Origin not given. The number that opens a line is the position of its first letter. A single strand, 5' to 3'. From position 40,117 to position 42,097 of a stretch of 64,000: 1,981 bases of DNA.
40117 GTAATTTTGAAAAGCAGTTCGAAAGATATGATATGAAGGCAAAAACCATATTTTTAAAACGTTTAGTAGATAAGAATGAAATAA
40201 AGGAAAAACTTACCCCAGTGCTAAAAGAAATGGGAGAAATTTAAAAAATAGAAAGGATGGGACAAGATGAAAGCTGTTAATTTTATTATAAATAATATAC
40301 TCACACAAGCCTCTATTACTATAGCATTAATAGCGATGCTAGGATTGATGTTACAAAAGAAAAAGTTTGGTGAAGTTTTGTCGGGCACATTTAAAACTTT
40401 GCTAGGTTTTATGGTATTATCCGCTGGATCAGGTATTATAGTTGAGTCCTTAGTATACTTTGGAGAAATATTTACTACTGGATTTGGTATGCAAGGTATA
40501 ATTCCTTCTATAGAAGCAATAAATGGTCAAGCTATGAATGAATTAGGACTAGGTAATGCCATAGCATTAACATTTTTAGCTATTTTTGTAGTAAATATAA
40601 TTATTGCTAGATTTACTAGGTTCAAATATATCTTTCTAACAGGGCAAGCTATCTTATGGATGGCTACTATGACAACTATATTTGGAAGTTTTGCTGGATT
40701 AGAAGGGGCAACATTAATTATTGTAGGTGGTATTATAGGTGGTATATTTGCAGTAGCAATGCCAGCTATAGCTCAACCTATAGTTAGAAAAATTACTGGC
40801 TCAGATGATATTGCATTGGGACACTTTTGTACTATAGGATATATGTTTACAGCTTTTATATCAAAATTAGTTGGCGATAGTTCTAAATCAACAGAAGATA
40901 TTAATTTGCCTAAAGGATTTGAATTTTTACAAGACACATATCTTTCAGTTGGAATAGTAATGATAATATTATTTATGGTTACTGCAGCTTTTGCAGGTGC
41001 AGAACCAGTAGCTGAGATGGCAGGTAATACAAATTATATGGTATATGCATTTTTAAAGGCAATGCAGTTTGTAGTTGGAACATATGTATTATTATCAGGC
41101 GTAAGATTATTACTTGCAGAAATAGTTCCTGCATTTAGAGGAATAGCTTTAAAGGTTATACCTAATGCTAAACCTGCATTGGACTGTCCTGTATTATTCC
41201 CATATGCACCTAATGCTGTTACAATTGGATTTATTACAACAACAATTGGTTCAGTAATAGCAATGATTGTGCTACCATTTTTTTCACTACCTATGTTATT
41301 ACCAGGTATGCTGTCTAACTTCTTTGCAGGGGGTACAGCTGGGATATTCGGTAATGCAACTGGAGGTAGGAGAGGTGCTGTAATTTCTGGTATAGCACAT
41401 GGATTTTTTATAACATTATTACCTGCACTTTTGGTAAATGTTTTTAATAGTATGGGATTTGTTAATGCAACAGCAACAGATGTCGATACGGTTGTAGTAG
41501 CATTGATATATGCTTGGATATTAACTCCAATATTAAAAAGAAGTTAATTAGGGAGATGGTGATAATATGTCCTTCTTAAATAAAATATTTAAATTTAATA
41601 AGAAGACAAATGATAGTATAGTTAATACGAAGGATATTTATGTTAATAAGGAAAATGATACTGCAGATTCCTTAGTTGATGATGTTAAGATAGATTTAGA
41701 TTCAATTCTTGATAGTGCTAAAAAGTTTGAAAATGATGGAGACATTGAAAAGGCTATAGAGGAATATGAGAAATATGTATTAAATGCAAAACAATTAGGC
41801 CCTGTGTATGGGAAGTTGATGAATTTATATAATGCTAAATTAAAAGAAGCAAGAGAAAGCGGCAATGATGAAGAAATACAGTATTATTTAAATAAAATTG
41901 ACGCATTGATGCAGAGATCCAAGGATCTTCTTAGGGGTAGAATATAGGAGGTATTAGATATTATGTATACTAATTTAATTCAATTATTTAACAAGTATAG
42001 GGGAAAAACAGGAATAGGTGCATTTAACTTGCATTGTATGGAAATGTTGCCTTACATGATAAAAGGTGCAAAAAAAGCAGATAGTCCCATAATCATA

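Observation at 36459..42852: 6.3-kb PTS sugar cassette bracketed by two identical 46-bp copies of the lysS terminator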

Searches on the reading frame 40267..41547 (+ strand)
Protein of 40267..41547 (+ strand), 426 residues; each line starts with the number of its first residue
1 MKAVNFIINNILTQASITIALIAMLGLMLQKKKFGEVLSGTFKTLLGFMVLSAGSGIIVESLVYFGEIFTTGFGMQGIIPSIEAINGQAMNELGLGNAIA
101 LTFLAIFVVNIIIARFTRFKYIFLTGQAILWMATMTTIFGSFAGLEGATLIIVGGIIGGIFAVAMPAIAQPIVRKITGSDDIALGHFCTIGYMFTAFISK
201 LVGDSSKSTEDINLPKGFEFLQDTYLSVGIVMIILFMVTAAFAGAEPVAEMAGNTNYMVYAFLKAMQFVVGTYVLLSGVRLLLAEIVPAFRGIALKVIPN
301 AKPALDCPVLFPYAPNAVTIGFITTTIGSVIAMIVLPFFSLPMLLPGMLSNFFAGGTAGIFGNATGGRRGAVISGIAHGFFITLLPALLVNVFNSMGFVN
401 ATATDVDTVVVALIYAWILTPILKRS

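Call 7: search_protein_families(library=ncbifam, proteins=[window:40267-41547:+])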
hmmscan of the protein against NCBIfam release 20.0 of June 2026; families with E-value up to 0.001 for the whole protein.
window:40267-41547:+ (426 aa): 7 families
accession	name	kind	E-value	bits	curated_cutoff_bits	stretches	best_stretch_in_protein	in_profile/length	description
NF009551.0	PRK12997.1-3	equivalog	1.8e-213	709.6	657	1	2-424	2-423/433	PTS sugar transporter subunit IIC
NF006919.1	PRK09410.1-1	equivalog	5.1e-142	473.5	380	1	5-418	1-413/415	PTS ascorbate transporter subunit IIC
NF009553.0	PRK12997.1-5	subfamily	2.6e-135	451.5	423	1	2-420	2-420/426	PTS sugar transporter subunit IIC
NF009549.0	PRK12996.1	equivalog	1.3e-119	400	890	1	3-415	6-416/463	PTS ascorbate transporter subunit IIC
NF007094.0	PRK09548.1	equivalog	8e-86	288.7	687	1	4-396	8-412/598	PTS ascorbate-specific subunit IIBC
NF009550.0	PRK12997.1-1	equivalog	2.7e-42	145.1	583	1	7-383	14-397/447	PTS sugar transporter subunit IIC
NF009552.0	PRK12997.1-4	equivalog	1.4e-22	80.3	921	1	3-418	7-438/477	PTS sugar transporter subunit IIC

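Call 8: search_protein_families(library=pfam, proteins=[window:40267-41547:+])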
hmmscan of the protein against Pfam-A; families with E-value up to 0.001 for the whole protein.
window:40267-41547:+ (426 aa): 1 family
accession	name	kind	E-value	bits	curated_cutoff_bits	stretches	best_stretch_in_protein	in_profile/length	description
PF03611.19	EIIC-GAT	-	3.1e-124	415.5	24.2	1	10-406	1-393/394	PTS system sugar-specific permease component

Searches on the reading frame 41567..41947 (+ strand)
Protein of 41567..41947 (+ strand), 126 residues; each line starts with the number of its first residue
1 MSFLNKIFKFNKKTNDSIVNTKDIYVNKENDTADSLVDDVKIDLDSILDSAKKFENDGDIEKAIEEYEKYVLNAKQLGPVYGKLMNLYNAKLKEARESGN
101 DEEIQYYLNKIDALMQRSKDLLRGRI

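Call 7: search_protein_families(library=ncbifam, proteins=[window:41567-41947:+])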
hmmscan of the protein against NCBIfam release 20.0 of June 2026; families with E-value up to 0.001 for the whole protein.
window:41567-41947:+ (126 aa): 0 families

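Call 8: search_protein_families(library=pfam, proteins=[window:41567-41947:+])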
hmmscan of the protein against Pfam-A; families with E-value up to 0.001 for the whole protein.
window:41567-41947:+ (126 aa): 0 families

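Call 31: find_homologous_proteins(query=window:41567-41947:+)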
Query window:41567-41947:+ (126 aa): 2 proteins with E <= 0.001 among 12 candidates.
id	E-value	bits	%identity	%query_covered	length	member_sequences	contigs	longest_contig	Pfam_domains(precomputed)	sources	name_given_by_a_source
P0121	1.9e-72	258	100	100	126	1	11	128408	-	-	-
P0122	9.1e-33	131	60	100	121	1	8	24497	-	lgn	-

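Call 32: find_encoding_contigs(protein=P0122, flank=10000, max_places=8)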
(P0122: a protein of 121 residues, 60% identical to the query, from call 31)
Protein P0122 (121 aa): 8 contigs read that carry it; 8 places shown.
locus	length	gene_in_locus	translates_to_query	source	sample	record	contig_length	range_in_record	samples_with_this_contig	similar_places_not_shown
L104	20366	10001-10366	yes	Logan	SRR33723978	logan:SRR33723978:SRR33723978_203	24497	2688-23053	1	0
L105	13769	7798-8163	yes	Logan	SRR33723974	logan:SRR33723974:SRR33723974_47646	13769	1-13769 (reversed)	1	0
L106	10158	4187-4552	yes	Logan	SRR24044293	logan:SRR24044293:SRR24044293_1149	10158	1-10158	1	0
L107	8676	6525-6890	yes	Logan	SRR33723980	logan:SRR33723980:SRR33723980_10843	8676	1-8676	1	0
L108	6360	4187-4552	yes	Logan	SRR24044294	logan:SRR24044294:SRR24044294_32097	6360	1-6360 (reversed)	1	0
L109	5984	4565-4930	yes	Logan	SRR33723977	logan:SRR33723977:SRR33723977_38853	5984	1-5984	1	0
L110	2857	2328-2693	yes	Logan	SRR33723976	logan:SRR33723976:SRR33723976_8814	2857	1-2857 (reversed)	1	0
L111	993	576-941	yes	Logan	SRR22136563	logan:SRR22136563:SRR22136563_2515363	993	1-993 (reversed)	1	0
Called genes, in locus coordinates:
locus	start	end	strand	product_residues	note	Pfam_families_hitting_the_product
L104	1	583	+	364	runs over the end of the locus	PF01490:Aa_trans (weak), PF03845:Spore_permease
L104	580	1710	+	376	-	PF25198:Spore_GerAC_N, PF05504:Spore_GerAC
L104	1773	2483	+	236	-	PF09551:Spore_II_R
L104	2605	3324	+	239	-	PF01471:PG_binding_1, PF07486:Hydrolase_2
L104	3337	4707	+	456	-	PF20769:YPEB_N, PF14620:YPEB_PepSY1-2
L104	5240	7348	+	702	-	PF08220:HTH_DeoR (weak), PF08279:HTH_11 (weak), PF05043:Mga (weak), PF00874:PRD, PF02302:PTS_IIB (faint), PF00874:PRD, PF00359:PTS_EIIA_2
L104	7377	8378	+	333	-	PF00365:PFK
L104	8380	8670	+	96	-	PF02302:PTS_IIB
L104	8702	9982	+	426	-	PF03611:EIIC-GAT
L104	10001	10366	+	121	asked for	-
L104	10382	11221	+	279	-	PF01116:F_bP_aldolase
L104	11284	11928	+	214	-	PF01791:DeoC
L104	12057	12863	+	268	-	PF01177:Asp_Glu_race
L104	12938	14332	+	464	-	PF00989:PAS (weak), PF08448:PAS_4, PF13426:PAS_9, PF00158:Sigma54_activat, PF14532:Sigma54_activ_2, PF07728:AAA_5 (weak), PF25601:AAA_lid_14, PF02954:HTH_8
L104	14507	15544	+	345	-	PF26370:KDD_N, PF00107:ADH_zinc_N (weak)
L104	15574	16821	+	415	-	PF04055:Radical_SAM, PF12544:LAM_C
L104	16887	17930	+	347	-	-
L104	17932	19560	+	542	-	PF00488:MutS_V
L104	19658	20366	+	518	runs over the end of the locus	PF09043:Lys-AminoMut_A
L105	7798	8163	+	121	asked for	-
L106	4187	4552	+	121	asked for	-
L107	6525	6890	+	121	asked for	-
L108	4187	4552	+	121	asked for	-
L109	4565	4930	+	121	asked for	-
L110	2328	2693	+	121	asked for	-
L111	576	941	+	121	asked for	-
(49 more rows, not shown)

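Call 74: search_protein_families(library=pfam, proteins=[L104:11284-11928:+], max_evalue=0.00001)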
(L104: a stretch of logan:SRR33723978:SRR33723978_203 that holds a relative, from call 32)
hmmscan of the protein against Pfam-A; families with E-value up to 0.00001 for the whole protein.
L104:11284-11928:+ (214 aa): 1 family
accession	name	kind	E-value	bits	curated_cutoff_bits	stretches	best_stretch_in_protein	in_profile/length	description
PF01791.15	DeoC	-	3.6e-17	63.2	23.8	1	7-199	5-210/229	DeoC/LacD family aldolase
